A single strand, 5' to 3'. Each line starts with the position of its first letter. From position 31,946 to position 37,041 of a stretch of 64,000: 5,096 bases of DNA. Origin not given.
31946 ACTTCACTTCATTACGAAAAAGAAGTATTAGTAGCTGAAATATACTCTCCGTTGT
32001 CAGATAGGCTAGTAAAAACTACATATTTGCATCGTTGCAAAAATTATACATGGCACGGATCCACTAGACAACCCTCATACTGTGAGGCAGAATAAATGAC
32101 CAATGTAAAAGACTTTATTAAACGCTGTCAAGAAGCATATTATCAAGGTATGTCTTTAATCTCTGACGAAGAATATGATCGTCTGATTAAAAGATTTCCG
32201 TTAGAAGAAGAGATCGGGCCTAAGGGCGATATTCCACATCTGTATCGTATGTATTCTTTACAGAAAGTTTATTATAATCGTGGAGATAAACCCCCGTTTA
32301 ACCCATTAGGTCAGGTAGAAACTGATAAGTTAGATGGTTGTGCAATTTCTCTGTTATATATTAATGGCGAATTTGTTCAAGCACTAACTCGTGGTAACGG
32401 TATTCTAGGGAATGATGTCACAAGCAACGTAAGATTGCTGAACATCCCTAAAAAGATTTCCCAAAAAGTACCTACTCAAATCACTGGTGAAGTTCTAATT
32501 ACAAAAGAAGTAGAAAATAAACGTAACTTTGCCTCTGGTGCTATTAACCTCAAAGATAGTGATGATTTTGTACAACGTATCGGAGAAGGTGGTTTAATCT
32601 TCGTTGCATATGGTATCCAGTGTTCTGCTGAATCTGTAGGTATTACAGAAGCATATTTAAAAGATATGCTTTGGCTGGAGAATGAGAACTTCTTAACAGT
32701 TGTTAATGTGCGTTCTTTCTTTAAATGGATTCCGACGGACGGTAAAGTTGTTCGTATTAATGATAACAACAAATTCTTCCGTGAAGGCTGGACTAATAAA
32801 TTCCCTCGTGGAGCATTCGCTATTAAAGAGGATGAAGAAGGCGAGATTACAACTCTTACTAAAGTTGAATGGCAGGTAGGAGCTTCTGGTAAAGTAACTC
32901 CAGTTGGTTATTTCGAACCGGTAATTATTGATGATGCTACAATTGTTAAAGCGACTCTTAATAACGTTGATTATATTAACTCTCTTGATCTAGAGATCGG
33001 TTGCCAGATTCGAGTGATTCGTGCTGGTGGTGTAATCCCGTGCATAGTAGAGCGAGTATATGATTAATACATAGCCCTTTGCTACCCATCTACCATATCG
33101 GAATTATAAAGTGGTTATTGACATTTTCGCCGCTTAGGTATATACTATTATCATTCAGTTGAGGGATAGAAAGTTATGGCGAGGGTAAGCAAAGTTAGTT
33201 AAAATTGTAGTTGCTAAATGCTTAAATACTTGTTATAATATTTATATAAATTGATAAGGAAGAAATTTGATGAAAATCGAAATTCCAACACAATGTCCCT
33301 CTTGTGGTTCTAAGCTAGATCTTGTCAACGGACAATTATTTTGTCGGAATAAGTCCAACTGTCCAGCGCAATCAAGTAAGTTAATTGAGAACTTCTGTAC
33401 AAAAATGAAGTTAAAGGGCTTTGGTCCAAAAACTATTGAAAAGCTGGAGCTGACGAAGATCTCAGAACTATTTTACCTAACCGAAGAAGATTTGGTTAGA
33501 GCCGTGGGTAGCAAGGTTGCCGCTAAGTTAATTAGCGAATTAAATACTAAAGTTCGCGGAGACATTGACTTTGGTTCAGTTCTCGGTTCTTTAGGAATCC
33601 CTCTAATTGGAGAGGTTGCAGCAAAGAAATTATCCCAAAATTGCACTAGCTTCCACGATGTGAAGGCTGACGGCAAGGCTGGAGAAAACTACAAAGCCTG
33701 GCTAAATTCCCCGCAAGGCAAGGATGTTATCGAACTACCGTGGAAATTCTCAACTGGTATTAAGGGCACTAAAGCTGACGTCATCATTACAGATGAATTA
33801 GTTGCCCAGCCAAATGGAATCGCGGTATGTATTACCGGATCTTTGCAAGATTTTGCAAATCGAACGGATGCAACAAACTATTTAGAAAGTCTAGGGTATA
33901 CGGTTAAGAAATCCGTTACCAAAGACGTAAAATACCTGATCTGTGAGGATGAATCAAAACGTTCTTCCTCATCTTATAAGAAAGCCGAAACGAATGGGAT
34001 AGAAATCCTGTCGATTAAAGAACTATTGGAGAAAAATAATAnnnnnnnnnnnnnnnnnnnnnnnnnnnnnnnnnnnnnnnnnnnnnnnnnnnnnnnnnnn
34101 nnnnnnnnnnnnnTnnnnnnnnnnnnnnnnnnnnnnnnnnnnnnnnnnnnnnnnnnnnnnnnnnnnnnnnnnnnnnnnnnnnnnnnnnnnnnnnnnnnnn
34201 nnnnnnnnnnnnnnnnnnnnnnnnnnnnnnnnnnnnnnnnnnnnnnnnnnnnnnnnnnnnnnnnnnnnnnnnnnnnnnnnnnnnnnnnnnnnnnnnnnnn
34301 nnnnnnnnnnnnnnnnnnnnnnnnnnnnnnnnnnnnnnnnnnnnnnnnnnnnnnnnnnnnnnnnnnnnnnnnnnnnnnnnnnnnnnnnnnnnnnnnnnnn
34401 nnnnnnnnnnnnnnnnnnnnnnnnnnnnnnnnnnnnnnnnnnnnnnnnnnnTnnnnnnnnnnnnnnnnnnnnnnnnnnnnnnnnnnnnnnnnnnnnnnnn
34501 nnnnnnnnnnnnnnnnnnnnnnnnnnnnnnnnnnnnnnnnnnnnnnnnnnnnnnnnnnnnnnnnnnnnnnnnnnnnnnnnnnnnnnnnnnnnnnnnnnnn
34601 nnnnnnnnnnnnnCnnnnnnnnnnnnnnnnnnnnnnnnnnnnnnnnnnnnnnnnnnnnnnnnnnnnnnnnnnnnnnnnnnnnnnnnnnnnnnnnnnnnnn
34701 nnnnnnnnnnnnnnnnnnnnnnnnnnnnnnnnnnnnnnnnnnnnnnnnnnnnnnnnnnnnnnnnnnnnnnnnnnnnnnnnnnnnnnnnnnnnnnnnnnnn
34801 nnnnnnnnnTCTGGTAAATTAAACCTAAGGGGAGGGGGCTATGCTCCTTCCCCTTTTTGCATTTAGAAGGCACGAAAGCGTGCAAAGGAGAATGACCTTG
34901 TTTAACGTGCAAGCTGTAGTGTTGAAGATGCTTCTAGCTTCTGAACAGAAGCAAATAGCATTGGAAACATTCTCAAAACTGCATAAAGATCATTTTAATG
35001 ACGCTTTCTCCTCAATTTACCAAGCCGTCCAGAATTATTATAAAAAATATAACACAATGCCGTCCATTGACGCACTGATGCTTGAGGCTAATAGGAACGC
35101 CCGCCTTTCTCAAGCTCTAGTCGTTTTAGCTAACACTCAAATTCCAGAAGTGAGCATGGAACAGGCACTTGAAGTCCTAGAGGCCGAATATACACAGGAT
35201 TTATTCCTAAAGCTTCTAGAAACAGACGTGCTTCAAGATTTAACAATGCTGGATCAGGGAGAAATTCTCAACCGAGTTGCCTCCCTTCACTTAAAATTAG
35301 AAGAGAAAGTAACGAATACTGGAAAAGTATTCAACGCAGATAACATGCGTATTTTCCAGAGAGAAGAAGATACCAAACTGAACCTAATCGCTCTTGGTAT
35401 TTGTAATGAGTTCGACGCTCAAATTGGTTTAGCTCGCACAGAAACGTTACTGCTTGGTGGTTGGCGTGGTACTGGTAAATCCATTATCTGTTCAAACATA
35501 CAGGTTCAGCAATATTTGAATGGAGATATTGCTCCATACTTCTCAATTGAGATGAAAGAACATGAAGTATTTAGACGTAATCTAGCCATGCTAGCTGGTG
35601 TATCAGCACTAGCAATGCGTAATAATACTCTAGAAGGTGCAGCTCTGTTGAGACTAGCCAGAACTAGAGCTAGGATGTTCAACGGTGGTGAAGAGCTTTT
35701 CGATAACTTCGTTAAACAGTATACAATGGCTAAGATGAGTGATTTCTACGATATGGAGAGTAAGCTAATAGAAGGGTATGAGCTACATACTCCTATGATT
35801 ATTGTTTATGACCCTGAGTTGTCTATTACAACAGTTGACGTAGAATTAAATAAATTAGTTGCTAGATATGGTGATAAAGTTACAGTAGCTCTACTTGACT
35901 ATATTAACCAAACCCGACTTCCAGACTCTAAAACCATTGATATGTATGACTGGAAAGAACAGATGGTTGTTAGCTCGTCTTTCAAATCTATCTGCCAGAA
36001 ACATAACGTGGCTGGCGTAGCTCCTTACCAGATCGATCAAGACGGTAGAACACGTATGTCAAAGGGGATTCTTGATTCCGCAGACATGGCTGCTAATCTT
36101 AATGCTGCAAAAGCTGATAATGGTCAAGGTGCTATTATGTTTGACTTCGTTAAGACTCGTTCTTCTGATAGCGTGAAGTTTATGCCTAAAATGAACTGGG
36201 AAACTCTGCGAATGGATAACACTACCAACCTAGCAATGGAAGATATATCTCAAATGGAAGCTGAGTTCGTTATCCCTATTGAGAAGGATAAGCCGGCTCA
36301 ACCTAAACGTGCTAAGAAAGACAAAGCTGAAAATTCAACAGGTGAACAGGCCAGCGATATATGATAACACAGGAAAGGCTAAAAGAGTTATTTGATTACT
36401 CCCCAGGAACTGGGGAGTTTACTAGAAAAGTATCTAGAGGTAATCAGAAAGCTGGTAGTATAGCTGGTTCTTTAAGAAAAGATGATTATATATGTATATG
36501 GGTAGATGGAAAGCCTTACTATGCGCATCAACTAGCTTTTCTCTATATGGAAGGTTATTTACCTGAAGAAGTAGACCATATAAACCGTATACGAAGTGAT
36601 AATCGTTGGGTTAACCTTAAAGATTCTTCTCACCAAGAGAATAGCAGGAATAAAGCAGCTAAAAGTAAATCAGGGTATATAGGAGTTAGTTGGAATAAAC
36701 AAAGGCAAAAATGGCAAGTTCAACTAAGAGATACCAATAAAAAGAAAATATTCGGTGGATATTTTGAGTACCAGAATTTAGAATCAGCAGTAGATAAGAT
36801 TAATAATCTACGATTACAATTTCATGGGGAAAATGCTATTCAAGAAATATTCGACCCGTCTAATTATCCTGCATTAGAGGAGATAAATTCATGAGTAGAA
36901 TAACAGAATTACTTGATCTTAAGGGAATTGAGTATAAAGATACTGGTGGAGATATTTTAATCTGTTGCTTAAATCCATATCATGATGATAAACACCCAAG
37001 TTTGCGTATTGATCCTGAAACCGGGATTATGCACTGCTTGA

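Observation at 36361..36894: HNH endonuclease wedged between helicase and primase with overlapping start/stop codons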

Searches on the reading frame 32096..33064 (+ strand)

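Call 3: search_protein_families(library=pfam, proteins=[window:32096-33064:+], max_evalue=0.01)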
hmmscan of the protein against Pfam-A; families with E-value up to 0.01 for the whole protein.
window:32096-33064:+ (323 aa): 3 families
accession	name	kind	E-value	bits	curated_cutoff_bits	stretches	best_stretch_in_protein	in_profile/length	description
PF01653.23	DNA_ligase_aden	-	2.2e-23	83.5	27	1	47-200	8-187/253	NAD-dependent DNA ligase adenylation domain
PF03120.22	DNA_ligase_OB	-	3.8e-22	78.4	32.9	1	252-321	2-71/79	NAD-dependent DNA ligase OB-fold domain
PF09414.15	RNA_ligase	-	0.0063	17.1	27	1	74-136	4-75/171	RNA ligase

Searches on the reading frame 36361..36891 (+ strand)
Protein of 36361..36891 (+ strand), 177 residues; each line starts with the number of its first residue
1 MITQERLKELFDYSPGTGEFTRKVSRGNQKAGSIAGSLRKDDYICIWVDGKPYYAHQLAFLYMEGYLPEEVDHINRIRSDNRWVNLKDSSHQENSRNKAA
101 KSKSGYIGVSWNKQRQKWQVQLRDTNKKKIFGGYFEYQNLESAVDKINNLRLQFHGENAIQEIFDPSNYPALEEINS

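Call 3: search_protein_families(library=pfam, proteins=[window:36361-36891:+], max_evalue=0.01)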
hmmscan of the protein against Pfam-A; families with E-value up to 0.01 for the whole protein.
window:36361-36891:+ (177 aa): 2 families
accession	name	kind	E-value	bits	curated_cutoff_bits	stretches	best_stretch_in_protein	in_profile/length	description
PF13392.12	HNH_3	-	1.7e-13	50.4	24.8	1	53-96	1-46/46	HNH endonuclease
PF00847.26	AP2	-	0.002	18.8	33.3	1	104-130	1-29/54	AP2 domain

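Call 27: search_solved_structures(query=window:36361-36891:+, max_evalue=1, show_alignments=2)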
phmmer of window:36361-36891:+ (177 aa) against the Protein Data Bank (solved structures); distinct sequences matched with E-value up to 1: 0.

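Call 28: find_homologous_proteins(query=window:36361-36891:+, max_evalue=0.00001)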
Query window:36361-36891:+ (177 aa): 318 proteins with E <= 0.00001 among 370 candidates; the best 120 are listed.
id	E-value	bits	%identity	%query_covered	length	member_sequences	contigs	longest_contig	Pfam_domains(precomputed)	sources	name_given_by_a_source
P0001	5.6e-114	396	97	100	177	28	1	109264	PF13392.13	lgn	-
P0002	3.4e-92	325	80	100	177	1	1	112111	PF13392.13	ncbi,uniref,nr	ncbi:hypothetical protein vBSenI1_32 [Salmonella phage vB_Sen_I1]|uniref:HNH nuclease domain-contain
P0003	2.4e-74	267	68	99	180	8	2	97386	PF13392.13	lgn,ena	-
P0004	3.2e-74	267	69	100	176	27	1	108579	PF13392.13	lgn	-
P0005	1.1e-70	255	66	99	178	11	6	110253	PF13392.13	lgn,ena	-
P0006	7.2e-69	249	64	99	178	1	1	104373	PF13392.13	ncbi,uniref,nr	ncbi:HNH homing endonuclease (ACLAME 27) [Escherichia phage H8]|uniref:HNH homing endonuclease (ACLA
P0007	2.7e-68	247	65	100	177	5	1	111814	PF13392.13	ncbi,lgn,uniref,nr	ncbi:putative HNH endonuclease [Escherichia phage JLBYU43]|uniref:HNH endonuclease n=1 Tax=Escherich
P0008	1.4e-67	245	63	100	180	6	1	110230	PF13392.13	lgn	-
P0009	4.3e-67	244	63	99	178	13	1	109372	PF13392.13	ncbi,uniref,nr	ncbi:putative homing endonuclease [Salmonella phage oldekolle]|uniref:Putative homing endonuclease n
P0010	1.6e-66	242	63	100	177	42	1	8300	PF13392.13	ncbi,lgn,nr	ncbi:HNH endonuclease [Salmonella enterica subsp. enterica serovar Virchow]|nr:HNH endonuclease [Sal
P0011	3.1e-65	238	60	99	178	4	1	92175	PF13392.13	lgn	-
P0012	9.0e-63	230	60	99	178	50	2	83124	PF13392.13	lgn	-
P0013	9.3e-62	226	62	93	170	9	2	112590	PF13392.13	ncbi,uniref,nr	ncbi:homing endonuclease [Salmonella phage smaug]|uniref:Homing endonuclease n=2 Tax=Epseptimavirus 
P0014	2.1e-61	225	58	99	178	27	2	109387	PF13392.13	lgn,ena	-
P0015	2.0e-60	222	57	99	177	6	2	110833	PF13392.13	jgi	jgi:hypothetical protein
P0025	8.7e-42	161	48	76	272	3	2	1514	PF00847.27,PF13392.13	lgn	-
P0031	1.0e-35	141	44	99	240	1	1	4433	PF00847.27,PF13392.13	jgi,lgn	jgi:hypothetical protein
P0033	3.5e-35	140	53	76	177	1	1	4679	PF00847.27,PF13392.13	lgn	-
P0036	9.5e-34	135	40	76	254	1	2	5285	PF00847.27,PF13392.13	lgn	-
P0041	3.5e-33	133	49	77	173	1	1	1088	PF00847.27,PF13392.13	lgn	-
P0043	8.7e-33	132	51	76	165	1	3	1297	PF00847.27,PF13392.13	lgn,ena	-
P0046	5.6e-32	129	50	80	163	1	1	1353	PF00847.27,PF13392.13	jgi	jgi:hypothetical protein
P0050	1.9e-31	128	54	76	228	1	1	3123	PF00847.27,PF13392.13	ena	-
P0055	5.8e-31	126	51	77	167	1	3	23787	PF00847.27,PF13392.13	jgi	jgi:hypothetical protein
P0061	1.5e-30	125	49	75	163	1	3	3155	PF00847.27,PF13392.13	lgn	-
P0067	2.8e-30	124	49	77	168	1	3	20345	PF00847.27,PF13392.13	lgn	-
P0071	3.7e-30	123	44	90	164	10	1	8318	PF00847.27,PF13392.13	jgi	-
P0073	4.6e-30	123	52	76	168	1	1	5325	PF00847.27,PF13392.13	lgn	-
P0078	7.1e-30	122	49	77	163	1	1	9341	PF00847.27,PF13392.13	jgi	jgi:hypothetical protein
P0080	7.3e-30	122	47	76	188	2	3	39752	PF00847.27,PF13392.13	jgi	jgi:hypothetical protein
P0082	7.7e-30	122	46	91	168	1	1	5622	PF00847.27,PF13392.13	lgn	-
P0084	9.6e-30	122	48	89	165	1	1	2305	PF00847.27,PF13392.13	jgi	jgi:hypothetical protein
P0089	1.7e-29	121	49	76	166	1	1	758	PF00847.27,PF13392.13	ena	-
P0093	2.7e-29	120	44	88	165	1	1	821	PF00847.27,PF13392.13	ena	-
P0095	3.9e-29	120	50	76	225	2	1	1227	PF00847.27,PF13392.13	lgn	-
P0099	6.9e-29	119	46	76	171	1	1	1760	PF00847.27,PF13392.13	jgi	-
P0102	1.5e-28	118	48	76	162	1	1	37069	PF00847.27,PF13392.13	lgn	-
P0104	1.6e-28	118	43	90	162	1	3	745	PF00847.27,PF13392.13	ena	-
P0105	2.1e-28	118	50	77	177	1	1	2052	PF00847.27,PF13392.13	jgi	jgi:hypothetical protein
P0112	4.1e-28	117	43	88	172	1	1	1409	PF00847.27,PF13392.13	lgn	-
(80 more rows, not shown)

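Call 35: predict_structure(alignment_id=A1)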
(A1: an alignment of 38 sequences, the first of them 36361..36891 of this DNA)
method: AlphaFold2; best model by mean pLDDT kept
length: 177 residues; sequences in the alignment: 38
mean_pLDDT: 91.8   pTM: 0.69
mean pLDDT of the five models: 91.8, 90.3, 90.3, 89.9, 89.8
residues with pLDDT >= 90: 124; 70-90: 53; 50-70: 0; < 50: 0
segments of 3 or more residues with pLDDT < 50: none
pLDDT, mean of each block of 10 residues (from residue 1): 96 98 92 96 94 97 96 90 94 77 88 95 90 96 96 87 84 84
secondary structure, 60 per line:
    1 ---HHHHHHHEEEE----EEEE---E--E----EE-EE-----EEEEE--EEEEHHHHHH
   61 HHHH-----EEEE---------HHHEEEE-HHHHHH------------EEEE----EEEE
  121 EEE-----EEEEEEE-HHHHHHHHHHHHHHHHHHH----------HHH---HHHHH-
elements in order: H4-10 E11-14 E19-22 E44-48 E51-54 H55-64 E70-73 E86-89 H91-96 E109-112 E117-123 E129-135 H137-155 H172-176

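Call 54: fold_search(model_id=the predicted structure, library=pdb)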
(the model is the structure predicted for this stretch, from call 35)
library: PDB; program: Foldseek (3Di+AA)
matches with E <= 10: 127; with E <= 0.001: 0
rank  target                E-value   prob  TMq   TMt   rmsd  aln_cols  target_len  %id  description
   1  7wq5_A                7.0e-03  0.94  0.36  0.37  13.6       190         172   17  Crystal structure of Arabidopsis transcriptional factor WRINKLED1 with dsDNA (released 2022-08-31)
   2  1gcc_A                4.1e-02  1.00  0.29  0.76   1.9        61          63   23  SOLUTION NMR STRUCTURE OF THE COMPLEX OF GCC-BOX BINDING DOMAIN OF ATERF1 AND GCC-BOX DNA, MINIMIZED AVERAGE STRUCTURE (released 1999-03-23)
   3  5wx9_A                4.1e-02  1.00  0.28  0.37   2.7        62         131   21  Crystal Structure of AtERF96 with GCC-box (released 2017-11-22)
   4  3igm_B                1.8e-01  0.41  0.17  0.43  17.9        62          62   24  A 2.2A crystal structure of the AP2 domain of PF14_0633 from P. falciparum, bound as a domain-swapped dimer to its cog (released 2009-11-10)
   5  9hqv_Yn               2.3e-01  0.69  0.27  0.24   9.6        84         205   17  Cryo-EM structure of the small subunit of the mitochondrial ribosome from Toxoplasma gondii (released 2025-06-11)
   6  9i05_Xn               5.1e-01  0.20  0.26  0.25  17.7       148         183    7  Cryo-EM structure of the large subunit of the mitochondrial ribosome from Toxoplasma gondii (released 2025-06-11)
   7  9g6k_Lk               5.8e-01  0.51  0.26  0.25  14.9        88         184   10  LSU structure derived from the LSU sample of the mitoribosome from T. gondii. (released 2024-12-11)
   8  9g6k_LG               8.9e-01  0.30  0.22  0.26   4.9        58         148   17  LSU structure derived from the LSU sample of the mitoribosome from T. gondii. (released 2024-12-11)
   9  3bid_G                9.4e-01  0.16  0.20  0.45   9.7        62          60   19  Crystal structure of the NMB1088 protein from Neisseria meningitidis. Northeast Structural Genomics Consortium target  (released 2007-12-18)
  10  1evw_A                1.1e+00  0.28  0.25  0.27   4.9        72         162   15  L116A MUTANT OF THE HOMING ENDONUCLEASE I-PPOI COMPLEXED TO HOMING SITE DNA. (released 2000-08-03)
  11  2oaa_A                1.3e+00  0.28  0.16  0.12   5.8        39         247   18  Restriction endonuclease MvaI-cognate DNA substrate complex (released 2007-02-20)
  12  4s3k                  1.3e+00  0.08  0.15  0.08  12.5        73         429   16  Crystal structure of the Bacillus megaterium QM B1551 spore cortex-lytic enzyme SleL (released 2015-08-19)
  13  2oaa_B                1.6e+00  0.23  0.16  0.12   5.8        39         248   18  Restriction endonuclease MvaI-cognate DNA substrate complex (released 2007-02-20)
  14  1b69_A                1.7e+00  0.12  0.17  0.35   5.4        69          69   10  THE SOLUTION STRUCTURE OF TN916 INTEGRASE N-TERMINAL DOMAIN/DNA COMPLEX (released 1999-09-29)
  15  6jsx_A                1.8e+00  0.21  0.17  0.37   6.0        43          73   14  Structure of a flagellin protein, HpFlaG (released 2020-04-08)
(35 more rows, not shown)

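Call 80: search_protein_families(library=phrogs, proteins=[window:36361-36891:+], max_evalue=0.00001)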
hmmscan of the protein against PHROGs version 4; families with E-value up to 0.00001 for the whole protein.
window:36361-36891:+ (177 aa): 7 families
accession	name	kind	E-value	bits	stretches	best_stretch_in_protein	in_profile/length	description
phrog_99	-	DNA, RNA and nucleotide metabolism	9e-66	224.1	1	1-168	108-273/383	HNH endonuclease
phrog_4578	-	DNA, RNA and nucleotide metabolism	8.2e-24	85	1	68-165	29-125/130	HNH endonuclease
phrog_3593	-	DNA, RNA and nucleotide metabolism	5.1e-17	63.2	1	35-160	75-202/210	HNH endonuclease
phrog_59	-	DNA, RNA and nucleotide metabolism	2.7e-09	37.9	1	39-116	172-246/423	HNH endonuclease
phrog_374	-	DNA, RNA and nucleotide metabolism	5.9e-09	36.3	1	89-161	343-413/617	HNH endonuclease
phrog_959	-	DNA, RNA and nucleotide metabolism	9.5e-08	32.9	1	38-121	39-129/138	HNH endonuclease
phrog_826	-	DNA, RNA and nucleotide metabolism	1.8e-07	32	1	28-100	83-160/281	HNH endonuclease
